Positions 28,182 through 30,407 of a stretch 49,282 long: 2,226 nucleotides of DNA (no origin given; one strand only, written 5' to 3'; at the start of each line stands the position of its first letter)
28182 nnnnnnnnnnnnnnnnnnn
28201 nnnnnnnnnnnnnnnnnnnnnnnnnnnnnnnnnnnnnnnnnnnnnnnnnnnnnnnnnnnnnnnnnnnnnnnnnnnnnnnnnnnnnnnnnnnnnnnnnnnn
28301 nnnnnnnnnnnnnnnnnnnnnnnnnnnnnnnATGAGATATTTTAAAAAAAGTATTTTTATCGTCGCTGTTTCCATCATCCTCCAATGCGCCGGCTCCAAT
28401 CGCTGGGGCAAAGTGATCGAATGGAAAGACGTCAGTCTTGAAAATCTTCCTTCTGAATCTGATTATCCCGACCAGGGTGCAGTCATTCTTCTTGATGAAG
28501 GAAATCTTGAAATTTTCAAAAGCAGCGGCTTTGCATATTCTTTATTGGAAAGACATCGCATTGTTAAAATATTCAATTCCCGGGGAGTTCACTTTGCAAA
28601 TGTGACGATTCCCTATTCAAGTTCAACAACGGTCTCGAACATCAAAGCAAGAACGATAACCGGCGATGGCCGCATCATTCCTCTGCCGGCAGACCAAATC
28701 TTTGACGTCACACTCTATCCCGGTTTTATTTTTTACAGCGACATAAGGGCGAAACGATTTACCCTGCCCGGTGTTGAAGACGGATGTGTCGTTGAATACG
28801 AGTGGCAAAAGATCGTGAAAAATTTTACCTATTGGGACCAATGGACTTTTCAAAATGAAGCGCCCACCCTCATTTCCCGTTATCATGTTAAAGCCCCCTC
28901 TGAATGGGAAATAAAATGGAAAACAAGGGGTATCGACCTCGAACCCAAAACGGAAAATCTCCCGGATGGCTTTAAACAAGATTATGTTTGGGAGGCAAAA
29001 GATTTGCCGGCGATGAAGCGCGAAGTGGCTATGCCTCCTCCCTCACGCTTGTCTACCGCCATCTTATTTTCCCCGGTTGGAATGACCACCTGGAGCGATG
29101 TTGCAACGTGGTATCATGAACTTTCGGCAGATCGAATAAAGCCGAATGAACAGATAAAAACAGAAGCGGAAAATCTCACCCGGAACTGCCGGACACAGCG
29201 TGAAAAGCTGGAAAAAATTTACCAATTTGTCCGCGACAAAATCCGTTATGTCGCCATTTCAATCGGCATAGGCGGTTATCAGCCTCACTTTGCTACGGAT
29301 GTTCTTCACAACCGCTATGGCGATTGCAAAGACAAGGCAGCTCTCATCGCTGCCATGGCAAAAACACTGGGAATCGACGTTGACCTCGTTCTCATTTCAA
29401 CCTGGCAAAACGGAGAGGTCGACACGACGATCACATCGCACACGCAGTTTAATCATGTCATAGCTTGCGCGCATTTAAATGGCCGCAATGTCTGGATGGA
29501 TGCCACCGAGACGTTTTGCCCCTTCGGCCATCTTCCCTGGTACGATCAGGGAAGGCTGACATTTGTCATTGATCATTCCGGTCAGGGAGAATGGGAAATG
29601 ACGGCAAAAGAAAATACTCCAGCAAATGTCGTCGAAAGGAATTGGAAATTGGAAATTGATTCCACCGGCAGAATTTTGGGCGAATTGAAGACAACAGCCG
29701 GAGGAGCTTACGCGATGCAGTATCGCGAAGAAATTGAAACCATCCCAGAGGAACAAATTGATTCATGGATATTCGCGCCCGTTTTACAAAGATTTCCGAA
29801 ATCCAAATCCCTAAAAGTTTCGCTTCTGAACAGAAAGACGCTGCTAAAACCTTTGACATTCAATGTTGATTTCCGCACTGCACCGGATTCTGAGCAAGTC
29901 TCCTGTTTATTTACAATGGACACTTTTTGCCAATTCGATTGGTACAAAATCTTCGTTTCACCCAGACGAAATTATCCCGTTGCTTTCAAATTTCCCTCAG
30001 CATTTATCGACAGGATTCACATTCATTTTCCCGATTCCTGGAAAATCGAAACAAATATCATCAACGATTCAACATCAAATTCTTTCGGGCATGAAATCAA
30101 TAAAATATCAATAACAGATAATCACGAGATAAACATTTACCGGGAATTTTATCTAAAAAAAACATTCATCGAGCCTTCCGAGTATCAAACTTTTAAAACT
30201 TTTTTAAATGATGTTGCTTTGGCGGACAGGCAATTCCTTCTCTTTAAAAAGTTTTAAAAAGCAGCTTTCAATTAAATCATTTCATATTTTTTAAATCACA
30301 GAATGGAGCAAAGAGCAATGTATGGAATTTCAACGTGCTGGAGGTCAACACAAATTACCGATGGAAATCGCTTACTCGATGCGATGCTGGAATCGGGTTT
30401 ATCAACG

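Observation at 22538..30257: Non-housekeeping island after dnaG: repeat exoprotein, AT-rich membrane pair, ATPase-dead bEBP-like regulator, Lon-like protease and exported transglutaminase-fold protein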

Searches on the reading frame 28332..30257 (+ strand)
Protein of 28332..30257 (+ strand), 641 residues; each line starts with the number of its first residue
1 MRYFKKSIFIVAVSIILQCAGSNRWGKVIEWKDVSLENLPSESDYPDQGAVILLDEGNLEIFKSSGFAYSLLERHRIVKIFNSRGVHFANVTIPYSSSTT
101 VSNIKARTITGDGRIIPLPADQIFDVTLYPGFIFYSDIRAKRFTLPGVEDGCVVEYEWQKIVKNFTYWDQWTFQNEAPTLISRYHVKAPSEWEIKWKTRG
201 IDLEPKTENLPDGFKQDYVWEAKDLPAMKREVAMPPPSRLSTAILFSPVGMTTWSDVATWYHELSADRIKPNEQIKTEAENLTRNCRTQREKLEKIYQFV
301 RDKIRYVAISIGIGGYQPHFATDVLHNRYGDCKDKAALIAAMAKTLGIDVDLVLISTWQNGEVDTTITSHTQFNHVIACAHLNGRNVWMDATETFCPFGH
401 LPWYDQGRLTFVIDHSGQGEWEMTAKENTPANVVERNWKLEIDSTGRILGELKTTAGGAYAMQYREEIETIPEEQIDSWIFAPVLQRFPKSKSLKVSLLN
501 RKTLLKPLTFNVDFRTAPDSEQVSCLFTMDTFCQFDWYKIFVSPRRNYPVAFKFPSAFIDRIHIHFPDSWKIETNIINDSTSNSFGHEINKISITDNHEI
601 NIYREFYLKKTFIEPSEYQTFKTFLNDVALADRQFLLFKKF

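Call 3: search_protein_families(library=pfam, proteins=[window:28332-30257:+], max_evalue=0.01)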
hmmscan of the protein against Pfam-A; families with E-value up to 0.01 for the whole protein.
window:28332-30257:+ (641 aa): 3 families
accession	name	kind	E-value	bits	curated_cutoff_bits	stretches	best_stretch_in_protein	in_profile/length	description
PF12969.12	DUF3857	-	4.2e-29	102.2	24.6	1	73-228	8-169/170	Domain of Unknown Function with PDB structure (DUF3857)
PF01841.26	Transglut_core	-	5.3e-11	43.2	23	1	279-378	4-94/108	Transglutaminase-like superfamily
PF12970.12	DUF3858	-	8e-07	29.7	27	1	563-638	42-116/116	Domain of Unknown Function with PDB structure (DUF3858)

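Call 4: search_protein_families(library=ncbifam, proteins=[window:28332-30257:+], max_evalue=0.01)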
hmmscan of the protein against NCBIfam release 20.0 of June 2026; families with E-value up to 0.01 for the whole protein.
window:28332-30257:+ (641 aa): 0 families

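Call 8: search_protein_families(library=padloc, proteins=[window:28332-30257:+], max_evalue=0.01)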
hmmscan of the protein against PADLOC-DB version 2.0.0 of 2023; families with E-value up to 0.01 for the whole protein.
window:28332-30257:+ (641 aa): 0 families

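Call 36: search_solved_structures(query=window:28332-30257:+, max_evalue=0.01, show_alignments=1)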
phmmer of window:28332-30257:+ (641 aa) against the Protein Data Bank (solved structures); distinct sequences matched with E-value up to 0.01: 1.
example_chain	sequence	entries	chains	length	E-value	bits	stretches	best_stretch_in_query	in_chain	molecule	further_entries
3kd4_A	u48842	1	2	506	5.9e-07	31.5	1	108-392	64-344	Putative protease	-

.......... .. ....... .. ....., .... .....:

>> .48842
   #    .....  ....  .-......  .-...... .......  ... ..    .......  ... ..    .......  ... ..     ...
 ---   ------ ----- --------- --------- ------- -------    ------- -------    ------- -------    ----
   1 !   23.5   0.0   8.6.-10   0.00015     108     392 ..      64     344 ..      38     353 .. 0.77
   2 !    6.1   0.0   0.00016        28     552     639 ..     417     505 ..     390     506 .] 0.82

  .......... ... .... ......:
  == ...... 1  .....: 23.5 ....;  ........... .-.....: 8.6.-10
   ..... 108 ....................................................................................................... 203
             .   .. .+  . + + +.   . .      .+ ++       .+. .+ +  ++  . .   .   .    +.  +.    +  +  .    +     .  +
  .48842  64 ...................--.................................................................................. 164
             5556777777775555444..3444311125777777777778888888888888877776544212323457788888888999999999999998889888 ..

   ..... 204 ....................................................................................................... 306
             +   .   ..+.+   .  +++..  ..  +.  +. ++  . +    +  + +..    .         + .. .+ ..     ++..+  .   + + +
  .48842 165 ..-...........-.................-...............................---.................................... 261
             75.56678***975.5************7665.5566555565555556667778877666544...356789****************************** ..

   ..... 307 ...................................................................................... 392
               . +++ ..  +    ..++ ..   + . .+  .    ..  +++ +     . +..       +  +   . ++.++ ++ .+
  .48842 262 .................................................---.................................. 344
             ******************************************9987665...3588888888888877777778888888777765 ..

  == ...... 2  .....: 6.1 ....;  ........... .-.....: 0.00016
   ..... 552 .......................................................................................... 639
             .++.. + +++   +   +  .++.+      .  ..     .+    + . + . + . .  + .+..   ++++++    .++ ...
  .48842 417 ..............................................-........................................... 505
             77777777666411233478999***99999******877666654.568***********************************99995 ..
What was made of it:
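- On DUF3857/transglutaminase-like/DUF3858 exported proteins: Call 36: 3kd4 E = 6e-7.
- Closest known: DUF3857-Transglut_core-DUF3858 proteins. Same: They have the same three-domain architecture (calls 3, 36).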

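Call 48: find_homologous_proteins(query=window:28332-30257:+, max_evalue=1e-10)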
Query window:28332-30257:+ (641 aa): 725 proteins with E <= 1e-10 among 8000 candidates; the best 120 are listed.
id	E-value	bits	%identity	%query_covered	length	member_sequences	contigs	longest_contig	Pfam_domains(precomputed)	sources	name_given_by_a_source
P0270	0.0e+0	1507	100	100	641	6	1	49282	PF12970.13,PF12969.13,PF01841.26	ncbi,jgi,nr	ncbi:MAG: DUF3857 domain-containing protein [Calditrichaeota bacterium]|nr:DUF3857 domain-containing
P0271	0.0e+0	1231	81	100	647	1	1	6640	PF12970.13,PF12969.13,PF01841.26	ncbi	-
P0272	0.0e+0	1181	78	100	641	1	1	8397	PF12970.13,PF12969.13,PF01841.26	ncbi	-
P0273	1.2e-222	759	50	99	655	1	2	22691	PF12969.13,PF01841.26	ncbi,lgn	-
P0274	3.4e-219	748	52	98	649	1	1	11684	PF12969.13,PF01841.26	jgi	-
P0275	2.9e-216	738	51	96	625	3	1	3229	PF12969.13,PF01841.26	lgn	-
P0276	2.0e-208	712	50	99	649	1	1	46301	PF12969.13,PF01841.26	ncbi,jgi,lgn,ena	-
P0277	2.5e-197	675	48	99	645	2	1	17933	PF12969.13,PF01841.26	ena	-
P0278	2.6e-190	652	45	98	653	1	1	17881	PF12969.13,PF01841.26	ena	-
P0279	1.0e-189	650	47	97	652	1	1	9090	PF12969.13,PF01841.26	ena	-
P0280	1.4e-189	650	45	98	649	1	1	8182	PF12969.13,PF01841.26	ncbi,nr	ncbi:DUF3857 and transglutaminase domain-containing protein [candidate division KSB1 bacterium]|nr:D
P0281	1.1e-185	637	46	98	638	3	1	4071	PF12969.13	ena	-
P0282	3.2e-185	635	47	98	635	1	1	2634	PF12969.13,PF01841.26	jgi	jgi:cellulose synthase operon protein C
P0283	9.5e-182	624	43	99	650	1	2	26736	PF12970.13,PF12969.13,PF01841.26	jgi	jgi:hypothetical protein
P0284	2.3e-175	603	46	97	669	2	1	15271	PF12969.13,PF01841.26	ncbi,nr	ncbi:DUF3857 and transglutaminase domain-containing protein [candidate division KSB1 bacterium]|nr:D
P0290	4.2e-170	585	45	98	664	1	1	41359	PF12969.13,PF01841.26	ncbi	-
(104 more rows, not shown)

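Call 49: find_encoding_contigs(protein=P0276, flank=10000, max_places=1)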
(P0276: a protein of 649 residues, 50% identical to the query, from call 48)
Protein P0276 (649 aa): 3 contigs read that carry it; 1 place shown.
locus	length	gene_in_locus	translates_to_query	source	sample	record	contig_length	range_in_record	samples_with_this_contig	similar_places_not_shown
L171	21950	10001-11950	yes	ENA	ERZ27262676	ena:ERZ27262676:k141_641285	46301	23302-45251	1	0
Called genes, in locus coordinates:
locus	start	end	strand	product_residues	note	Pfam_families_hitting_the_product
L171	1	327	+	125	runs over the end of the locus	PF01925:TauE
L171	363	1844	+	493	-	PF01547:SBP_bac_1, PF13531:SBP_bac_11, PF12727:PBP_like, PF01547:SBP_bac_1 (weak), PF13531:SBP_bac_11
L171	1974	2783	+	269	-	PF00528:BPD_transp_1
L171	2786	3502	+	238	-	PF00005:ABC_tran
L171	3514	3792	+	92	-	PF02597:ThiS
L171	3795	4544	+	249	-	PF00899:ThiF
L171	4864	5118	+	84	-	-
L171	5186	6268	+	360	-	-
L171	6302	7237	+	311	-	PF13191:AAA_16 (faint), PF00158:Sigma54_activat, PF14532:Sigma54_activ_2, PF25601:AAA_lid_14, PF02954:HTH_8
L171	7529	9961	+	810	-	PF20437:LonC_helical, PF13654:AAA_32, PF20436:LonB_AAA-LID, PF05362:Lon_C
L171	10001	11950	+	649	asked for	PF12969:DUF3857, PF01841:Transglut_core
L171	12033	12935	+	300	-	PF00149:Metallophos, PF12850:Metallophos_2 (weak)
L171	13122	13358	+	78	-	-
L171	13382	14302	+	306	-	PF01261:AP_endonuc_2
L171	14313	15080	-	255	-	-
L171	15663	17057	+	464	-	PF00291:PALP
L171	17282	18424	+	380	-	PF00365:PFK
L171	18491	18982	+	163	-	PF27404:MJ1491 (weak)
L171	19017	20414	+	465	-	PF01541:GIY-YIG (weak)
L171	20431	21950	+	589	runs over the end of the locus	PF17899:Peptidase_M61_N, PF05299:Peptidase_M61, PF13180:PDZ_2, PF17820:PDZ_6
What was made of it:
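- In L171 the set holds together in a non-dnaG context (call 49). The block stays together in L171 after relocating away from dnaG (call 49).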

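Call 50: find_encoding_contigs(protein=P0290, flank=10000, max_places=1)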
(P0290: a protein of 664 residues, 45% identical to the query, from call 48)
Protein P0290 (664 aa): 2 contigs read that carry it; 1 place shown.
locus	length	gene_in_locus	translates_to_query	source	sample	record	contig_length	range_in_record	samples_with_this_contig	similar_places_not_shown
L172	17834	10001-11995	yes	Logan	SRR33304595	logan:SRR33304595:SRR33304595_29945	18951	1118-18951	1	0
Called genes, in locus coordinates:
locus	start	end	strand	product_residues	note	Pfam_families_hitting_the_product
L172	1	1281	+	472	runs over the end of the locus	PF00145:DNA_methylase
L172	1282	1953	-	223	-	PF09520:HinfI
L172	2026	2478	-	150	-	PF03852:Vsr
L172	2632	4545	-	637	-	PF00501:AMP-binding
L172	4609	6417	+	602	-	PF01807:Zn_ribbon_DnaG, PF08275:DNAG_N, PF01751:Toprim, PF13155:Toprim_2, PF13362:Toprim_3, PF13662:Toprim_4, PF10410:DnaB_bind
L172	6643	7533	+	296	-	PF00158:Sigma54_activat, PF14532:Sigma54_activ_2, PF25601:AAA_lid_14, PF02954:HTH_8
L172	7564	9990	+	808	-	PF20437:LonC_helical, PF13654:AAA_32, PF20436:LonB_AAA-LID, PF05362:Lon_C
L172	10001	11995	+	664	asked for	PF12969:DUF3857, PF01841:Transglut_core (weak)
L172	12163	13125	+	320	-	PF01261:AP_endonuc_2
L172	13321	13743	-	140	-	PF22746:SHOCT-like_DUF2089-C (weak)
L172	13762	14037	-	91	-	-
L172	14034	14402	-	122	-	PF09862:DUF2089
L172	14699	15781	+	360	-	-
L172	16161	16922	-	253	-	PF13419:HAD_2 (faint)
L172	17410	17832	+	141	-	?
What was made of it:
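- REG-LonC-TGase is tightly packed in L172 (call 50).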

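Call 51: find_encoding_contigs(protein=P0283, flank=10000, max_places=1)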
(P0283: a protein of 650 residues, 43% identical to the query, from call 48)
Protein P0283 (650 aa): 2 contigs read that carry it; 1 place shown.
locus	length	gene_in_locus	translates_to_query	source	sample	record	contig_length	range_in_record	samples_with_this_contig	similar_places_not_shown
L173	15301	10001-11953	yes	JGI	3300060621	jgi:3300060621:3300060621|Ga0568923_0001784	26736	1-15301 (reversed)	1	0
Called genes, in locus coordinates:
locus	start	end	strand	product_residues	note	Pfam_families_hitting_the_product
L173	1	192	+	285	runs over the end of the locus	PF00809:Pterin_bind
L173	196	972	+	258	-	PF19293:CdaA_N, PF02457:DAC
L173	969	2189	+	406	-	-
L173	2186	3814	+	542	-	PF01590:GAF (faint), PF13185:GAF_2 (faint), PF15714:SpoVT_C (faint), PF00211:Guanylate_cyc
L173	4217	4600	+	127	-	-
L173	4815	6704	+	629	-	PF01807:Zn_ribbon_DnaG, PF08275:DNAG_N, PF01751:Toprim, PF13155:Toprim_2, PF13362:Toprim_3 (weak), PF13662:Toprim_4, PF10410:DnaB_bind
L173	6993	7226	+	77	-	-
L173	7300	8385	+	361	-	-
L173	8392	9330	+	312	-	PF00158:Sigma54_activat, PF14532:Sigma54_activ_2, PF25601:AAA_lid_14, PF02954:HTH_8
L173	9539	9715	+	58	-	-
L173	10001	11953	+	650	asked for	PF12969:DUF3857, PF01841:Transglut_core, PF12970:DUF3858 (weak)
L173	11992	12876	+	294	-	PF00149:Metallophos, PF12850:Metallophos_2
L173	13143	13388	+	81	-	-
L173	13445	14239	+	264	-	PF04055:Radical_SAM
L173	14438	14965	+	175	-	-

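Call 85: find_encoding_contigs(protein=P0273, flank=10000, max_places=1)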
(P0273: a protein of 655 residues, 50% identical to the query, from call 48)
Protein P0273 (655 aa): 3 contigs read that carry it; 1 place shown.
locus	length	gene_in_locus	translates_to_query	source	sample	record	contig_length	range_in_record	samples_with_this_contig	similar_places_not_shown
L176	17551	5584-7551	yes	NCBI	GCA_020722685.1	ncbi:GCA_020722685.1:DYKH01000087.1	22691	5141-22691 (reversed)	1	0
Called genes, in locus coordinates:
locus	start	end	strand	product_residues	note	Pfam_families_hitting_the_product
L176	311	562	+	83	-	-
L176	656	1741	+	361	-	-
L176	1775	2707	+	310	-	PF00158:Sigma54_activat, PF14532:Sigma54_activ_2, PF07728:AAA_5 (faint), PF25601:AAA_lid_14, PF02954:HTH_8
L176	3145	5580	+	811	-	PF20437:LonC_helical, PF13654:AAA_32, PF20436:LonB_AAA-LID, PF05362:Lon_C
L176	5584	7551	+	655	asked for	PF12969:DUF3857, PF01841:Transglut_core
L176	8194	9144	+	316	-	PF01261:AP_endonuc_2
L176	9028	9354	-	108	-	-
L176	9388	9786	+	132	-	-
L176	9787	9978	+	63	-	-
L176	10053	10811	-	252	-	PF13419:HAD_2 (faint)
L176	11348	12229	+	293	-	PF12833:HTH_18 (weak)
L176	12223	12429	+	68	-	-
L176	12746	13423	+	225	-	PF22148:Fervidolysin_NPro-like (weak)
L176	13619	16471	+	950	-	PF00082:Peptidase_S8, PF07602:DUF1565 (weak), PF13229:Beta_helix, PF13174:TPR_6 (faint), PF13860:FlgD_ig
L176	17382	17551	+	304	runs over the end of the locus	-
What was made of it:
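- The complete, identically ordered set occurs in the window, L171 and L176 (calls 49, 85).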
